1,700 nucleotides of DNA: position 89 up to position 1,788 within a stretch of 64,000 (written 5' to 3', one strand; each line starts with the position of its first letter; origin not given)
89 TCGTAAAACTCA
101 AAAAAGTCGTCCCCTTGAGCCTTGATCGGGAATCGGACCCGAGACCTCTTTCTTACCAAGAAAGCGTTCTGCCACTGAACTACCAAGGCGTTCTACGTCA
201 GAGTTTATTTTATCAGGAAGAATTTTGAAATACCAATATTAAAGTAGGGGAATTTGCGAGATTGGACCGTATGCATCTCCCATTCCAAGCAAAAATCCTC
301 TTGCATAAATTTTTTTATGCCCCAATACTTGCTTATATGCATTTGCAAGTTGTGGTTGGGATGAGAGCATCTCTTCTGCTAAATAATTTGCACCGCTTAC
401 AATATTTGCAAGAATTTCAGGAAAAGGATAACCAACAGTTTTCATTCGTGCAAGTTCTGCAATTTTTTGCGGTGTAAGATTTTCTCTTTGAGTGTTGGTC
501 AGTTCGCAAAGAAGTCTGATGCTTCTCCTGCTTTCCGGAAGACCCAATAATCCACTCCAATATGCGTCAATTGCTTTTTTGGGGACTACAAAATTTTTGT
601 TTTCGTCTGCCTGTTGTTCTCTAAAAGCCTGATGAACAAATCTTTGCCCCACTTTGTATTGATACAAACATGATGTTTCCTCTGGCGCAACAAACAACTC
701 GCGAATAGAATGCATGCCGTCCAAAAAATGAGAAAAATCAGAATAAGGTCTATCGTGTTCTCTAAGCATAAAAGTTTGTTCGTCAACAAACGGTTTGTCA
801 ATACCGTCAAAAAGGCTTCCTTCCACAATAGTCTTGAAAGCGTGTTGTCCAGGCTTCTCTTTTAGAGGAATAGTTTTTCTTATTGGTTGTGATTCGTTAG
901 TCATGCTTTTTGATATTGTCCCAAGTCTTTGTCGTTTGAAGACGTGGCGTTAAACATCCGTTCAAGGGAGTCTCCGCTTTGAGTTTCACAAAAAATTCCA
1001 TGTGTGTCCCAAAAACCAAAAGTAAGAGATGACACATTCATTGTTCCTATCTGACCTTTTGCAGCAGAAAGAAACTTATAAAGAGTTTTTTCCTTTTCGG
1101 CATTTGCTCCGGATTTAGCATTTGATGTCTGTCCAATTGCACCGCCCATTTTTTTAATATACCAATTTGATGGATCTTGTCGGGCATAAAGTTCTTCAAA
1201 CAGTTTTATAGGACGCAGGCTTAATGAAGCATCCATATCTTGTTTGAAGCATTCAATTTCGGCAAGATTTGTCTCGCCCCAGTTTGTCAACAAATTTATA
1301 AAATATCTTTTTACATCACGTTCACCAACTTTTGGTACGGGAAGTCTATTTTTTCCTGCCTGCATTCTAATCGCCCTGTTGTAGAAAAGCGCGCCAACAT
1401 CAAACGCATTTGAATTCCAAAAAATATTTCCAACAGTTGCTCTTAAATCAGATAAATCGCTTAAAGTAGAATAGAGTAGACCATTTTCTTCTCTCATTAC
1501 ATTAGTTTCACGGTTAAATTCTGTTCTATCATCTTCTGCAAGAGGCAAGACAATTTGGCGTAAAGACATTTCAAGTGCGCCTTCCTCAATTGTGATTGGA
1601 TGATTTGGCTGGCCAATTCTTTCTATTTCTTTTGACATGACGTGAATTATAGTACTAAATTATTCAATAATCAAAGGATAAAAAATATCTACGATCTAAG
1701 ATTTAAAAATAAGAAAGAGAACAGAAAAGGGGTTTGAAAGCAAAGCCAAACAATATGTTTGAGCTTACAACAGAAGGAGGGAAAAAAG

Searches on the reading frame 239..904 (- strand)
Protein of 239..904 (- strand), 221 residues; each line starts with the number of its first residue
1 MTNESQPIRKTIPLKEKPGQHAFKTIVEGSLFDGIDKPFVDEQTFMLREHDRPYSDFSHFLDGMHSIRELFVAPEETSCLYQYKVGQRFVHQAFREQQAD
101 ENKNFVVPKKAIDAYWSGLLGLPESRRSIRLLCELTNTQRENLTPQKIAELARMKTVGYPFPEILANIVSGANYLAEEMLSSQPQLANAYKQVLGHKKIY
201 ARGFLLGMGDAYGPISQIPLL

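Call 4: search_protein_families(library=pfam, proteins=[window:239-904:-], max_evalue=1)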
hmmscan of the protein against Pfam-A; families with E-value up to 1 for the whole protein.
window:239-904:- (221 aa): 1 family
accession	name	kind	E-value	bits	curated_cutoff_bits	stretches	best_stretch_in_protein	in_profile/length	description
PF09094.16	AmyA-A_glucT_m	-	0.21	12.5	27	1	87-121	25-58/80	Alpha-amylase/4-alpha-glucanotransferase, middle domain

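Call 5: search_protein_families(library=padloc, proteins=[window:239-904:-], max_evalue=1)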
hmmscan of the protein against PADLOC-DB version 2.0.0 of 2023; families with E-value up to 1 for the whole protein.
window:239-904:- (221 aa): 0 families

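Call 6: search_protein_families(library=ncbifam, proteins=[window:239-904:-], max_evalue=1)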
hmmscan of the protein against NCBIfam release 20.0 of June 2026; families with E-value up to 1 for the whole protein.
window:239-904:- (221 aa): 0 families

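Call 7: search_protein_families(library=phrogs, proteins=[window:239-904:-], max_evalue=1)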
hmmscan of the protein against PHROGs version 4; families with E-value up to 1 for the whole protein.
window:239-904:- (221 aa): 0 families

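Call 9: find_homologous_proteins(query=window:239-904:-)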
Query window:239-904:- (221 aa): 2 proteins with E <= 0.001 among 283 candidates.
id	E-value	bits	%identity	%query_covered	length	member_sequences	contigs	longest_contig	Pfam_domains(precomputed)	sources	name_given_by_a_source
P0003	8.7e-145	498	100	100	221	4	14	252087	-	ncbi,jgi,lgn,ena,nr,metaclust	ncbi:MAG: hypothetical protein COX79_01915 [Candidatus Levybacteria bacterium CG_4_10_14_0_2_um_filt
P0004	2.0e-101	356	76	100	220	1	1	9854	-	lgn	-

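Call 12: find_encoding_contigs(protein=P0003, flank=10000)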
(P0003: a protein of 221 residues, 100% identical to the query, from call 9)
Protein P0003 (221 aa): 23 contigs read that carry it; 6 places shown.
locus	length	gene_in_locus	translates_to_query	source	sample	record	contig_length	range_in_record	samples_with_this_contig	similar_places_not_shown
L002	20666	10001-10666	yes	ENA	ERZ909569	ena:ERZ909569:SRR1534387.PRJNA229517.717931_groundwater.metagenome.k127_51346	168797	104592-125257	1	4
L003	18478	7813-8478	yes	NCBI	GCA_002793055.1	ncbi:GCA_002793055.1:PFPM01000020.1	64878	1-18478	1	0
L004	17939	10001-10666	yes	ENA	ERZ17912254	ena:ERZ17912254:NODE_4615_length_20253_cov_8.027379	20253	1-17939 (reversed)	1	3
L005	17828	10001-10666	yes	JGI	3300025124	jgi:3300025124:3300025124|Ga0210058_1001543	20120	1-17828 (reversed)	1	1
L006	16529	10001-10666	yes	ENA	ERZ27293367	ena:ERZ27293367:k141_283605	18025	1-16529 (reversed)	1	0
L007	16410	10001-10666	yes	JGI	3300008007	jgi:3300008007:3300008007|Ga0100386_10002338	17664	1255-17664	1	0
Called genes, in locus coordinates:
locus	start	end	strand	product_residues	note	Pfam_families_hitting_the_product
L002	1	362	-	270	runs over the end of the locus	-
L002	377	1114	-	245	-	-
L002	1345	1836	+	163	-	-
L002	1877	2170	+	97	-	-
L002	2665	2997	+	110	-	-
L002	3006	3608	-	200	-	PF03734:YkuD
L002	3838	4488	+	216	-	PF04294:VanW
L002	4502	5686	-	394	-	PF07690:MFS_1, PF00083:Sugar_tr, PF12832:MFS_1_like, PF13347:MFS_2, PF06779:MFS_4 (weak), PF07690:MFS_1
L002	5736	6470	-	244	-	-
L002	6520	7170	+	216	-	PF01351:RNase_HII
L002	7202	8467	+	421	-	-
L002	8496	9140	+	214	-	PF01569:PAP2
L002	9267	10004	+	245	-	-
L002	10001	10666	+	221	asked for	-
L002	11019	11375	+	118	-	PF05635:23S_rRNA_IVP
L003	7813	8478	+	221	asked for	-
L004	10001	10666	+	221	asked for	-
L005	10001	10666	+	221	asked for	-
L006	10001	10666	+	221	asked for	-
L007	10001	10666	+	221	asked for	-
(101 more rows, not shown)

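Call 22: predict_structure(alignment_id=A2)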
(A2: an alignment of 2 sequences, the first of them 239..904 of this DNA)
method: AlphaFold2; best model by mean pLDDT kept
length: 221 residues; sequences in the alignment: 2
mean_pLDDT: 36.1   pTM: 0.28
mean pLDDT of the five models: 36.1, 34.9, 34.2, 33.4, 32.7
residues with pLDDT >= 90: 0; 70-90: 0; 50-70: 5; < 50: 216
segments of 3 or more residues with pLDDT < 50: 1-85, 88-90, 92-112, 117-221
pLDDT, mean of each block of 10 residues (from residue 1): 24 26 31 31 33 36 38 37 48 46 41 46 42 41 41 32 33 37 40 34 30 27 22
secondary structure, 60 per line:
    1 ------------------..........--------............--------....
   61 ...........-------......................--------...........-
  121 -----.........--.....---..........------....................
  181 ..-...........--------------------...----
elements in order: H19-28 H37-48 H57-71 H79-100 H109-119 H126-134 H137-141 H145-154 H161-182 H184-194

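Call 24: search_solved_structures(query=A2, max_evalue=10)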
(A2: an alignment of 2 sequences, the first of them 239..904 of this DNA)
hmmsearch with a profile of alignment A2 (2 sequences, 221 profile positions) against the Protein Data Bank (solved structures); distinct sequences matched with E-value up to 10: 0.

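Call 30: find_homologous_proteins(query=A2, max_evalue=10)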
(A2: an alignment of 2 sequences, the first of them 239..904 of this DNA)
Query A2 (2 sequences) (221 aa, profile of the alignment): 2 proteins with E <= 10 among 2394 candidates.
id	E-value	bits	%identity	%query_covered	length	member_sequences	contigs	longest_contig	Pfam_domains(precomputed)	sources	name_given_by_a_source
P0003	3.1e-143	493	100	100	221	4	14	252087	-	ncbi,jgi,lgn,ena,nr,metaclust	ncbi:MAG: hypothetical protein COX79_01915 [Candidatus Levybacteria bacterium CG_4_10_14_0_2_um_filt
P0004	5.4e-142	489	76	100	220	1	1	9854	-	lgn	-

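Call 31: find_related_loci(query=A2, collection=metagenome_contigs, flank=6000)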
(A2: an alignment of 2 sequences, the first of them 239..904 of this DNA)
Query A2 (221 aa) in metagenome_contigs; peptide patterns used: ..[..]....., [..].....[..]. (x = any residue, [..] = any of these).
112 stretches matched a pattern, but none encodes a relative of the query by tblastn (E <= 1e-3).

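Call 37: search_dna_similar(query=window:239-904:-, collection=phages, mode=protein, max_evalue=1)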
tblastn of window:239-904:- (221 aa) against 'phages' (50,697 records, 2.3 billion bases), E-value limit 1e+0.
No match.

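Call 39: find_related_loci(query=A2, collection=viral_contigs)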
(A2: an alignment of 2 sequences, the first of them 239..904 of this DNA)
Query A2 (221 aa) in viral_contigs; peptide patterns used: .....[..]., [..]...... (x = any residue, [..] = any of these).
81 stretches matched a pattern, but none encodes a relative of the query by tblastn (E <= 1e-3).

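Call 83: search_dna_similar(query=window:239-904:-, collection=plasmids, mode=protein, max_evalue=1)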
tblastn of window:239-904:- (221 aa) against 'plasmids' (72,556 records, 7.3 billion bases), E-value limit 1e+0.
No match.

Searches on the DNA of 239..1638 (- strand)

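Call 51: search_rna_families(source=L003, start=8450, end=9700, threshold=evalue, max_evalue=1)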
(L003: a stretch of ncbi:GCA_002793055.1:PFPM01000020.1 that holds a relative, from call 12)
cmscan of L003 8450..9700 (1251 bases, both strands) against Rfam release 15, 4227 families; matches with E-value up to 1: 5.
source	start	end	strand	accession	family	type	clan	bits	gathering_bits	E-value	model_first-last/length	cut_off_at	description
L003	8528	8599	+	RF00005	tRNA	Gene; tRNA;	CL00001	60.9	29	1.9e-12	1-71/71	no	tRNA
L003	9526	9610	+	RF00005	tRNA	Gene; tRNA;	CL00001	60.5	29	2.6e-12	1-71/71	no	tRNA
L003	9526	9611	-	RF04354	Plastid-ycf2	Cis-reg;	-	21.3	65.7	0.17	1-75/75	no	Plastid-ycf2 5UTR RNA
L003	9563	9605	-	RF04351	Plastid-psbl-rps4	Cis-reg;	-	20.5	68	0.21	1-53/53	no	Plastid-psbl-rps4 3UTR RNA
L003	9512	9639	+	RF02223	sX4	Gene; sRNA;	-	19.4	70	0.17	1-167/167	no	Proteobacterial sRNA sX4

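Call 80: search_rna_families(source=L001, start=9100, end=9560, threshold=evalue, max_evalue=1)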
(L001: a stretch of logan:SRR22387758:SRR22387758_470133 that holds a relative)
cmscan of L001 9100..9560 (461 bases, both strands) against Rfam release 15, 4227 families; matches with E-value up to 1: 2.
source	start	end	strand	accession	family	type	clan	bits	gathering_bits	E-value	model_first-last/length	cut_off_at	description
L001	9305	9376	+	RF00005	tRNA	Gene; tRNA;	CL00001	72.3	29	5.2e-16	1-71/71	no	tRNA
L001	9305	9377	-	RF04354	Plastid-ycf2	Cis-reg;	-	32.4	65.7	5.5e-05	1-75/75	no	Plastid-ycf2 5UTR RNA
